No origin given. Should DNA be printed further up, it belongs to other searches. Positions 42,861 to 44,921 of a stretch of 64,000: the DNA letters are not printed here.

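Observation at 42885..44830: Near-identical ~45-nt promoter duplicated on both sides of the FecR-domain gene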

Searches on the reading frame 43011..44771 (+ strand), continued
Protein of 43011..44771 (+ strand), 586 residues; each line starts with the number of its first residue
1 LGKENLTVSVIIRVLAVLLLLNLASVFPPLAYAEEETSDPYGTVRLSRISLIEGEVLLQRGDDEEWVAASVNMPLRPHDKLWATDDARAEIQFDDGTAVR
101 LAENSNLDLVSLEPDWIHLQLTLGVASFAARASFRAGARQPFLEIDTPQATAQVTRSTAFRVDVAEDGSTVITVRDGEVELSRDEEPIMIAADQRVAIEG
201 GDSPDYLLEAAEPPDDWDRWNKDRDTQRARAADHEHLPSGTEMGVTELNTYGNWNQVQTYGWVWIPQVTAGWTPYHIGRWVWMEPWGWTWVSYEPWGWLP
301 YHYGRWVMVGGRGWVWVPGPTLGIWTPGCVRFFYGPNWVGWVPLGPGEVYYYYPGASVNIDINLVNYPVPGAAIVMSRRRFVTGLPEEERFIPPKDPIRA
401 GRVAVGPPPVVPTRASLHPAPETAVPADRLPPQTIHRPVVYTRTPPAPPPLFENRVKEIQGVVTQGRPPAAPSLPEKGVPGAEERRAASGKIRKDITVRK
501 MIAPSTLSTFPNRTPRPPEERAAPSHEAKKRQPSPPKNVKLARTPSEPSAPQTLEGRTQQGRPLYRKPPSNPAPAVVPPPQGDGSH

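Call 21: find_encoding_contigs(protein=P0010, flank=10000, max_places=3)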
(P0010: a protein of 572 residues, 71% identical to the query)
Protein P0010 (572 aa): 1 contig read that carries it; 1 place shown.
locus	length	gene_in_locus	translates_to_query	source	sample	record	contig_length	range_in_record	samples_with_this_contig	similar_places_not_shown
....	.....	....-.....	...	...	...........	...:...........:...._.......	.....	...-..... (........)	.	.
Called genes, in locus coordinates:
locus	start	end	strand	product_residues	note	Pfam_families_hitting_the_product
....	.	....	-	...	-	?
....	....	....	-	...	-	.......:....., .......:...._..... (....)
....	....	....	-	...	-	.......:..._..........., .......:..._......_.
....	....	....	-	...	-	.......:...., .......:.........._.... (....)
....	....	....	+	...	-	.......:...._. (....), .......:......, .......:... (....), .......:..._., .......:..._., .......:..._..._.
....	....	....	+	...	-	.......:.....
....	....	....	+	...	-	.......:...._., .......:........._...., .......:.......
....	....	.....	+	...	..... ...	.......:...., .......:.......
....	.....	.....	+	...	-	-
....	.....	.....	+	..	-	-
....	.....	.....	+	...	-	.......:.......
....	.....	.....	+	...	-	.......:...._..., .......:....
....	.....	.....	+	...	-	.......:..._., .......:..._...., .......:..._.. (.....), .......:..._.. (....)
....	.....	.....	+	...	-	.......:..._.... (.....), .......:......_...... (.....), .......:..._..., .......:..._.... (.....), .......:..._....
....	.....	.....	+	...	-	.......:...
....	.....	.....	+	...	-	-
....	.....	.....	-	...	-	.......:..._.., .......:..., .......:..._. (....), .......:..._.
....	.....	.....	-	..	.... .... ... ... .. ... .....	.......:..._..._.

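Call 39: search_protein_families(library=pfam, proteins=[L001:14705-15505:+, L004:11890-12966:+], max_evalue=0.01)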
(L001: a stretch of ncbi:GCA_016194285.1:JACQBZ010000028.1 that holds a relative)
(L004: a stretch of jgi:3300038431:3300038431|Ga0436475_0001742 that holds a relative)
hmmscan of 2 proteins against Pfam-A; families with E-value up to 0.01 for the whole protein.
L001:14705-15505:+ (266 aa): 5 families
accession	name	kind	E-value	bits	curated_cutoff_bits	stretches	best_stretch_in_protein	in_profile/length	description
PF14559.12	TPR_19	-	2.2e-09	38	25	1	22-59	4-41/68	Tetratricopeptide repeat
PF13428.12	TPR_14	-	2.4e-07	31.2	23.5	0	23-51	15-43/44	Tetratricopeptide repeat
PF13414.12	TPR_11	-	2.9e-06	27.3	26.8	1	23-47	8-32/42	TPR repeat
PF24575.1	TPR_Slam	-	0.00013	22.8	35.2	1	22-57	60-95/104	Surface lipoprotein assembly modifier, N-terminal TPR repeats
PF13181.12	TPR_8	-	0.0075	16.8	25.7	0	23-41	15-33/34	Tetratricopeptide repeat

L004:11890-12966:+ (358 aa): 32 families (the best 25 are shown)
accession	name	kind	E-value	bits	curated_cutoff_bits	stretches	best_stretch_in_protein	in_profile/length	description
PF13414.12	TPR_11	-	1.2e-87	287.8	26.8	8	74-113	3-42/42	TPR repeat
PF07719.23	TPR_2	-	1e-71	231.6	27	8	167-200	1-34/34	Tetratricopeptide repeat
PF00515.34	TPR_1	-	5.1e-66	216.4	27.8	8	201-234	1-34/34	Tetratricopeptide repeat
PF13431.12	TPR_17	-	3.5e-58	189.5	24.4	7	156-187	2-33/34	Tetratricopeptide repeat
PF13432.12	TPR_16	-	8e-58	192.8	32.7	7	137-200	1-64/65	Tetratricopeptide repeat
PF13181.12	TPR_8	-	5.9e-57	185.4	25.7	7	203-234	3-34/34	Tetratricopeptide repeat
PF13428.12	TPR_14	-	2.6e-42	139.3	23.5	6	204-242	4-42/44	Tetratricopeptide repeat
PF14559.12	TPR_19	-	5.1e-40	136.1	25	5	144-201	2-59/68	Tetratricopeptide repeat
PF13424.12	TPR_12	-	1.3e-29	102.6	30.1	5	167-230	3-74/77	Tetratricopeptide repeat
PF24575.1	TPR_Slam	-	1.4e-29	103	35.2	3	66-118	48-100/104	Surface lipoprotein assembly modifier, N-terminal TPR repeats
PF13174.12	TPR_6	-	3.1e-26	90.6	26.3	0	205-233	4-32/33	Tetratricopeptide repeat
PF13176.12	TPR_7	-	6.7e-22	76.1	27.9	1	169-200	1-34/36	Tetratricopeptide repeat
PF07721.20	TPR_4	-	2e-21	74.8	27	0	201-224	1-24/26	Tetratricopeptide repeat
PF23914.1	TPR_CcmH_CycH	-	4.3e-18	66.1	42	3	157-268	40-154/158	Cytochrome c-type biogenesis protein H TPR domain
PF13371.12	TPR_9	-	5.6e-18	65.2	35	2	176-238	4-66/73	Tetratricopeptide repeat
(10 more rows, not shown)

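Call 44: search_protein_families(library=ncbifam, proteins=[window:43032-44771:+], max_evalue=0.1)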
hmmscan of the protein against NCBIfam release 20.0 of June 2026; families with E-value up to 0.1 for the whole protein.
window:43032-44771:+ (579 aa): 4 families
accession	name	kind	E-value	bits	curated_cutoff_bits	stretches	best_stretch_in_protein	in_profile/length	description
NF047849.1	Lsa33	exception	2.1e-09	37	420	1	42-180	32-170/310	surface adhesin Lsa33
NF033165.1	lipo_LipL45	exception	3.6e-09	36.1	350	1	46-175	46-174/391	lipoprotein LipL45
NF033682.1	retention_LapA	subfamily_domain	0.00072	19.8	50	0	42-101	6-64/145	retention module-containing protein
NF047876.1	Lsa19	exception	0.01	15.6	250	1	88-193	55-157/182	adhesin Lsa19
